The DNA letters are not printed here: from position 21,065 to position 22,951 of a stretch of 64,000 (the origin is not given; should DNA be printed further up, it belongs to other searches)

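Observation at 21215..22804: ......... intein splits the Fe-S scaffold IscU exactly at its first cluster-ligand cysteine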

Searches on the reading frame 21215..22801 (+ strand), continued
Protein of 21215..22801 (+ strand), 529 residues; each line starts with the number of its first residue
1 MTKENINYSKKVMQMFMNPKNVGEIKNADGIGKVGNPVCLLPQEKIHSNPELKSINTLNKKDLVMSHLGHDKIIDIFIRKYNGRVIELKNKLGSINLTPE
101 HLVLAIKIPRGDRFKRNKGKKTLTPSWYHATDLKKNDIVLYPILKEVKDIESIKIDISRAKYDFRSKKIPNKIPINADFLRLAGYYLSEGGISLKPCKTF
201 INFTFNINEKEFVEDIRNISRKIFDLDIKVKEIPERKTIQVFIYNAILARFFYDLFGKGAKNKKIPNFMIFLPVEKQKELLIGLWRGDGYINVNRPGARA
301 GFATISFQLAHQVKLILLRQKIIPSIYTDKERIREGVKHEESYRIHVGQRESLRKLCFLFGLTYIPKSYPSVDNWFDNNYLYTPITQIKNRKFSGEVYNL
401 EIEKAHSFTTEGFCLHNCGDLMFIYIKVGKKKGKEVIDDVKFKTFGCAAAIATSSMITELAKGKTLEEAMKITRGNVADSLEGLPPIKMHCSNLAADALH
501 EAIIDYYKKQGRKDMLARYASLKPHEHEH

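Call 49: list_cluster_members(proteins=[P0001, P0003, P0004, P0022, P0047, P0105, P0114, P0128, P0138, P0120])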
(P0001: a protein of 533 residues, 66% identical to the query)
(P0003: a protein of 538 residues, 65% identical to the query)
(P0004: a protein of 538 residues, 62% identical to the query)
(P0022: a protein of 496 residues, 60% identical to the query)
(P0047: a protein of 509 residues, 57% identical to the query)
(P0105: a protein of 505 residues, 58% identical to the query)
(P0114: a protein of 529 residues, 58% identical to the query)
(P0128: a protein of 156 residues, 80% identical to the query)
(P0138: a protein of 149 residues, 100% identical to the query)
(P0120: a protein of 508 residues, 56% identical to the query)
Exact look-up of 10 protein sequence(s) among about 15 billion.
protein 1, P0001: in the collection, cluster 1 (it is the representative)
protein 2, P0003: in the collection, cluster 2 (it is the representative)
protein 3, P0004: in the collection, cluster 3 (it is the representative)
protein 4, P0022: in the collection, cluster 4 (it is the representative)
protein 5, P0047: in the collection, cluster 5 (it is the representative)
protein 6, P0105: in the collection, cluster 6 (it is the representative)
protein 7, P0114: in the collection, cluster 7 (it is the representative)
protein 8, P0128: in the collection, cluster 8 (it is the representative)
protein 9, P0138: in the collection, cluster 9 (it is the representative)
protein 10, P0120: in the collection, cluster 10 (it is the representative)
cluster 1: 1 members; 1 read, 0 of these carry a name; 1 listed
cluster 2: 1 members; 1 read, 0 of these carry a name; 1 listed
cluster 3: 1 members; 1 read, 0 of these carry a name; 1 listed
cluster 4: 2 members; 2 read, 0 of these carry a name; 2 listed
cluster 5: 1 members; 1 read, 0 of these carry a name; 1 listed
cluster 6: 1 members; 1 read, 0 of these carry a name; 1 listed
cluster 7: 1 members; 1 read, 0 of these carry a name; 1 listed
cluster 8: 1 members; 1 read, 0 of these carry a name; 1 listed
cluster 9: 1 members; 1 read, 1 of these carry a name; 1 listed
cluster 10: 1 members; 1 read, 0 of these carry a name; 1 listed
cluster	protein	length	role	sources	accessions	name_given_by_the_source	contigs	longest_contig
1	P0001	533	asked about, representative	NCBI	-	-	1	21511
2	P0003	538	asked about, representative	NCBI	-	-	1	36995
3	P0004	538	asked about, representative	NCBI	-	-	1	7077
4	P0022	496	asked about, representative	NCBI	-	-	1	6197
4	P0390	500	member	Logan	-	-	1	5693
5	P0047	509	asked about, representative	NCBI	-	-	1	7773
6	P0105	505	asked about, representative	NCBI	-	-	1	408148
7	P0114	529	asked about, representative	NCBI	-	-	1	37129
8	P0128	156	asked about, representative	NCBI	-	-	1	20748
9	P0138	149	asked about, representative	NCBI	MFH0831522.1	MAG: iron-sulfur cluster assembly scaffold protein [archaeon]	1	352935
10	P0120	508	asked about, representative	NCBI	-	-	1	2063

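Call 50: predict_structure(alignment_id=A2)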
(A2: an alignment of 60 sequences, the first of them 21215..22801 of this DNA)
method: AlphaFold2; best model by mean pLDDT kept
length: 529 residues; sequences in the alignment: 60
mean_pLDDT: 90.0   pTM: 0.80
mean pLDDT of the five models: 90.0, 89.6, 89.1, 88.9, 88.7
residues with pLDDT >= 90: 367; 70-90: 134; 50-70: 19; < 50: 9
segments of 3 or more residues with pLDDT < 50: 1-5, 526-529
pLDDT, mean of each block of 10 residues (from residue 1): 55 90 94 76 91 94 92 87 92 92 89 77 87 94 94 92 90 97 97 90 96 98 97 97 96 93 94 97 94 88 95 96 95 92 93 94 82 87 97 92 88 81 92 94 82 94 96 92 81 89 94 86 54
secondary structure, 60 per line:
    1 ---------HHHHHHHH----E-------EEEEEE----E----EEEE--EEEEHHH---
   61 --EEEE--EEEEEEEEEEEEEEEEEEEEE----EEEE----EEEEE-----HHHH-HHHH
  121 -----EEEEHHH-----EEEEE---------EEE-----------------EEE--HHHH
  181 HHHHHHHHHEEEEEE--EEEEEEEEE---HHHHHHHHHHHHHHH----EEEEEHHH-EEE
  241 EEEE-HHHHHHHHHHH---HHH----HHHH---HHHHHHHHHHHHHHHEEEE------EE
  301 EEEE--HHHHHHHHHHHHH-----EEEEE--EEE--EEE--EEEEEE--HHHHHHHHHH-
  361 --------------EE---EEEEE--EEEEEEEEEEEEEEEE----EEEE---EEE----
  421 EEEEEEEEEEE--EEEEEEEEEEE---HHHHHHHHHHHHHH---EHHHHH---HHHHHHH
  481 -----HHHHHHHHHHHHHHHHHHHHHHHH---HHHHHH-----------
elements in order: H10-17 E30-35 E45-48 E51-54 E63-66 E69-89 E94-97 E102-106 H112-115 H117-120 E126-129 E138-142 E152-154 E172-174 H177-189 E190-195 E198-206 H210-224 E229-233 E238-244 H246-256 H267-270 H274-288 E289-292 E299-304 H307-319 E325-329 E332-334 E337-339 E342-347 H350-359 E380-384 E387-402 E407-410 E414-416 E421-431 E434-444 H448-461 H466-470 H474-480 H486-509 H513-518

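Call 53: fold_search(model_id=the predicted structure, library=pdb)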
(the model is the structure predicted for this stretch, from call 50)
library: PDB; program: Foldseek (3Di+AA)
matches with E <= 10: 571; with E <= 0.001: 100
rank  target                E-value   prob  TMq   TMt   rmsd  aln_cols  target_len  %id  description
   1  7qsu                  5.3e-23  1.00  0.54  0.76   4.8       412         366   17  Crystal structure of homing endonuclease-associated TliVMA intein (C1A, d333-339) (released 2022-03-30)
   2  7qss                  2.1e-21  1.00  0.56  0.67   4.7       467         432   15  Crystal structure of homing endonuclease-associated TliVMA intein (C1A) (released 2022-03-30)
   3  1ef0_A                5.5e-18  1.00  0.46  0.55   7.8       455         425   14  CRYSTAL STRUCTURE OF PI-SCEI MINIPRECURSOR (released 2000-06-07)
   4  1vde_A                1.2e-16  1.00  0.46  0.55   7.7       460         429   13  PI-SCEI, A HOMING ENDONUCLEASE WITH PROTEIN SPLICING ACTIVITY (released 1998-04-08)
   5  7qst                  4.4e-16  1.00  0.47  0.67   6.1       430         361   14  Crystal structure of homing endonuclease-associated PhoVMA intein (C1A) (released 2022-03-30)
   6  2cw7                  7.4e-16  1.00  0.46  0.45  11.1       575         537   14  Crystal structure of intein homing endonuclease II (released 2006-04-18)
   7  1jva_B                8.6e-16  1.00  0.46  0.54   8.5       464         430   12  CRYSTAL STRUCTURE OF THE VMA1-DERIVED ENDONUCLEASE BEARING THE N AND C EXTEIN PROPEPTIDES (released 2002-08-29)
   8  1vde_B                1.7e-15  1.00  0.47  0.56   6.7       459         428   13  PI-SCEI, A HOMING ENDONUCLEASE WITH PROTEIN SPLICING ACTIVITY (released 1998-04-08)
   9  1lws_A                1.2e-14  1.00  0.45  0.54   8.4       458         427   14  Crystal structure of the intein homing endonuclease PI-SceI bound to its recognition sequence (released 2002-09-27)
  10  1jva_A                1.3e-14  1.00  0.43  0.52   9.4       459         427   12  CRYSTAL STRUCTURE OF THE VMA1-DERIVED ENDONUCLEASE BEARING THE N AND C EXTEIN PROPEPTIDES (released 2002-08-29)
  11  1lwt_A                1.5e-14  1.00  0.46  0.52   8.1       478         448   13  Crystal structure of the intein homing endonuclease PI-SceI bound to its substrate DNA (Ca2+ free) (released 2002-09-27)
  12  1dfa                  6.5e-14  1.00  0.44  0.55   8.4       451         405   13  CRYSTAL STRUCTURE OF PI-SCEI IN C2 SPACE GROUP (released 1999-12-08)
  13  1dq3                  1.3e-13  1.00  0.47  0.54   6.5       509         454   12  CRYSTAL STRUCTURE OF AN ARCHAEAL INTEIN-ENCODED HOMING ENDONUCLEASE PI-PFUI (released 2000-07-05)
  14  1um2_B                3.5e-13  1.00  0.43  0.53   8.7       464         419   13  Crystal Structure of the Vma1-Derived Endonuclease with the Ligated Extein Segment (released 2004-09-22)
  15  1ef0_B                1.1e-12  1.00  0.44  0.56   7.9       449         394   12  CRYSTAL STRUCTURE OF PI-SCEI MINIPRECURSOR (released 2000-06-07)
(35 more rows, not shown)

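Call 54: find_encoding_contigs(protein=P0001, flank=6000, max_places=1)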
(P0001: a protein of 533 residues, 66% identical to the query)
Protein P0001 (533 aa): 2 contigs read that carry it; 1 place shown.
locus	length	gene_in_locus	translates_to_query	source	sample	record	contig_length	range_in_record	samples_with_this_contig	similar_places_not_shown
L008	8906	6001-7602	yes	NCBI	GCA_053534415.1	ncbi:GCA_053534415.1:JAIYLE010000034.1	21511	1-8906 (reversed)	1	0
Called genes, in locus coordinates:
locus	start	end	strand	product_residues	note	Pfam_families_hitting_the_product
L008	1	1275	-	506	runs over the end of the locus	-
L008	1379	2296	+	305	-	PF00890:FAD_binding_2 (faint), PF01266:DAO (faint), PF01946:Thi4 (faint), PF07992:Pyr_redox_2, PF12831:FAD_oxidored (faint), PF13738:Pyr_redox_3, PF00070:Pyr_redox (weak)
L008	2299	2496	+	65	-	PF13237:Fer4_10 (faint), PF00037:Fer4 (weak), PF13459:Fer4_15, PF13370:Fer4_13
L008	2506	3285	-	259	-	PF00142:Fer4_NifH (faint), PF03796:DnaB_C (weak), PF06564:CBP_BcsQ (weak), PF10609:ParA, PF13614:AAA_31, PF01656:CbiA, PF13500:AAA_26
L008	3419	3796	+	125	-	PF09048:Cro (weak)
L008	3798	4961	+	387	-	PF00266:Aminotran_5, PF00155:Aminotran_1_2 (weak), PF01212:Beta_elim_lyase (weak), PF01041:DegT_DnrJ_EryC1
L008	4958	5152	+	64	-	-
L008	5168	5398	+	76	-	PF08984:DUF1858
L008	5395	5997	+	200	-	PF02457:DAC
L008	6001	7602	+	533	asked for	PF01592:NifU_N (weak), PF14890:Intein_splicing (weak), PF14528:LAGLIDADG_3, PF01592:NifU_N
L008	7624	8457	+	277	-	PF03239:FTR1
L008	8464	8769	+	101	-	PF02597:ThiS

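Call 55: find_encoding_contigs(protein=P0003, flank=6000, max_places=1)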
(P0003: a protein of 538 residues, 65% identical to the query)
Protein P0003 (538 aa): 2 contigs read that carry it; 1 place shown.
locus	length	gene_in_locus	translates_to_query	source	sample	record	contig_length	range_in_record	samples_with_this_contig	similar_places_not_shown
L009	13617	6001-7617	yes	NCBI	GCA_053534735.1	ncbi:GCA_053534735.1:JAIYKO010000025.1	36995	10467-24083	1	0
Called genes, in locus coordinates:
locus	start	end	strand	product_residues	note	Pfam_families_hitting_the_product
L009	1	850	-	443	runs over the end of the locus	-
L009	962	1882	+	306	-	PF01134:GIDA (faint), PF03486:HI0933_like (faint), PF07992:Pyr_redox_2, PF12831:FAD_oxidored (weak), PF13738:Pyr_redox_3, PF00070:Pyr_redox (weak)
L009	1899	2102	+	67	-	PF12838:Fer4_7 (faint), PF12797:Fer4_2 (weak), PF12837:Fer4_6 (faint), PF00037:Fer4 (weak), PF13459:Fer4_15, PF13370:Fer4_13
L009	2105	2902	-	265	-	PF00142:Fer4_NifH (faint), PF01656:CbiA, PF02374:ArsA_ATPase (faint), PF06564:CBP_BcsQ (faint), PF10609:ParA, PF13614:AAA_31, PF13500:AAA_26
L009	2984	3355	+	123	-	-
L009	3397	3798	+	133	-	PF01381:HTH_3 (faint)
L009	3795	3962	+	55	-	-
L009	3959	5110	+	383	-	PF00266:Aminotran_5, PF01212:Beta_elim_lyase (weak)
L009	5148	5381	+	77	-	PF08984:DUF1858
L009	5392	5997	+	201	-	PF02457:DAC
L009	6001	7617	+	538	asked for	PF01592:NifU_N (weak), PF14890:Intein_splicing (faint), PF05204:Hom_end (faint), PF14528:LAGLIDADG_3, PF01592:NifU_N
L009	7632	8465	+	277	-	PF03239:FTR1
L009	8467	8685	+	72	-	PF02597:ThiS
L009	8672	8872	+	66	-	PF09834:DUF2061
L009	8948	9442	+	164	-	PF01978:TrmB (faint), PF24034:DUF7343 (weak)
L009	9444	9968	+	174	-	-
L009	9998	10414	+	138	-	PF13473:Cupredoxin_1, PF00127:Copper-bind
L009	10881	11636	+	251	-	-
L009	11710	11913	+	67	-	-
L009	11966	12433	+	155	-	PF13798:PCYCGC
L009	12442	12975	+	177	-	-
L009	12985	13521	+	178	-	-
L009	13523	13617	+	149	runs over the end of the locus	PF01980:TrmO_N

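Call 59: find_related_loci(query=A2, collection=viral_contigs, flank=4000)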
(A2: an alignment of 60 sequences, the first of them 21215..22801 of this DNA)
Query A2 (529 aa) in viral_contigs; peptide patterns used: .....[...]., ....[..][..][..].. (x = any residue, [..] = any of these).
339 stretches matched a pattern; 242 encode a relative of the query (tblastn E <= 1e-3); the best 80 are kept; 80 distinct loci.
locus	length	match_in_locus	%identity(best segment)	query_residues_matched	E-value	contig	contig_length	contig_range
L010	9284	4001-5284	30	38-422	1e-44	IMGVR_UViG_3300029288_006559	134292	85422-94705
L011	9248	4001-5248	28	24-418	2e-42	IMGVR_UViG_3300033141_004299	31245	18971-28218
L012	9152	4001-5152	30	53-417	1e-38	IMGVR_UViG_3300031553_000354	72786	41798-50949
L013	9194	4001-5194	28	35-418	5e-38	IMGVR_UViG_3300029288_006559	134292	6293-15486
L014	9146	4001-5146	29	38-418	3e-38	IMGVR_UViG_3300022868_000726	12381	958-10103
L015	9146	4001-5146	29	38-418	3e-38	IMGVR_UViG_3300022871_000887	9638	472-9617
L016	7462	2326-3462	30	38-418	2e-37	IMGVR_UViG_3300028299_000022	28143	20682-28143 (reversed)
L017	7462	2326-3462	30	38-418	2e-37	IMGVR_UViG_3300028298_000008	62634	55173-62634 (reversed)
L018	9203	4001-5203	27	39-418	2e-36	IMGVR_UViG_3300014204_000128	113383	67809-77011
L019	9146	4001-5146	28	39-418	7e-36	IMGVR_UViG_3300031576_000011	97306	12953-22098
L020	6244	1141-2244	27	52-418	2e-34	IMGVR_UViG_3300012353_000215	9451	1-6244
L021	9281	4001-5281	29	39-418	2e-34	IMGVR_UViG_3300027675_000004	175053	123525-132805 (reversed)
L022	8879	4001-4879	33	39-317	4e-34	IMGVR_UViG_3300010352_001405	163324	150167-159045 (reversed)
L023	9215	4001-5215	26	53-435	8e-34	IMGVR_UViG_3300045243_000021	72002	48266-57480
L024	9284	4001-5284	26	36-438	3e-34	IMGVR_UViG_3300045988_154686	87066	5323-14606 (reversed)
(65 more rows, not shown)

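Call 62: find_encoding_contigs(protein=P0029, flank=4000, max_places=1)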
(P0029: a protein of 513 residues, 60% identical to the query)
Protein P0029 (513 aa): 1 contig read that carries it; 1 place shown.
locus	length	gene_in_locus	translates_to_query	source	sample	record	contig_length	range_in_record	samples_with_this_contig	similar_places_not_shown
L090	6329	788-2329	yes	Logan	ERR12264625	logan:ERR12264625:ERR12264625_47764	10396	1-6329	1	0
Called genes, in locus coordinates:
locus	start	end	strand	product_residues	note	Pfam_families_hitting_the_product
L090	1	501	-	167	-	?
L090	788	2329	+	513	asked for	PF01592:NifU_N, PF14890:Intein_splicing (weak), PF14528:LAGLIDADG_3, PF01592:NifU_N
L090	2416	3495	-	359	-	PF00899:ThiF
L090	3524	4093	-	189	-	PF02441:Flavoprotein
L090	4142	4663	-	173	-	PF00694:Aconitase_C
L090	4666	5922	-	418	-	PF00330:Aconitase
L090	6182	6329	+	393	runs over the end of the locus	PF00296:Bac_luciferase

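Call 63: find_encoding_contigs(protein=P0033, flank=4000, max_places=1)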
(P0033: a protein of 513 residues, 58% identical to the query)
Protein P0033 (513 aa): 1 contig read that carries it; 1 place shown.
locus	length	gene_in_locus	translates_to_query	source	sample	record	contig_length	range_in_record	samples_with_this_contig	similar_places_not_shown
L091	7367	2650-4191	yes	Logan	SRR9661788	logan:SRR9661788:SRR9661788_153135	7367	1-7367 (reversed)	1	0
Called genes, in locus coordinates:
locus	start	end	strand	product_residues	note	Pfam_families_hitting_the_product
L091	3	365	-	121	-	?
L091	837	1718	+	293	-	PF00561:Abhydrolase_1, PF12146:Hydrolase_4 (faint), PF12697:Abhydrolase_6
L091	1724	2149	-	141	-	PF08818:DUF1801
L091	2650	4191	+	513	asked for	PF01592:NifU_N, PF14890:Intein_splicing (weak), PF05204:Hom_end (faint), PF14528:LAGLIDADG_3, PF01592:NifU_N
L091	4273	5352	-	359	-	PF00899:ThiF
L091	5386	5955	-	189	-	PF02441:Flavoprotein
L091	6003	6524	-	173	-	PF00694:Aconitase_C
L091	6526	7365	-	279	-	?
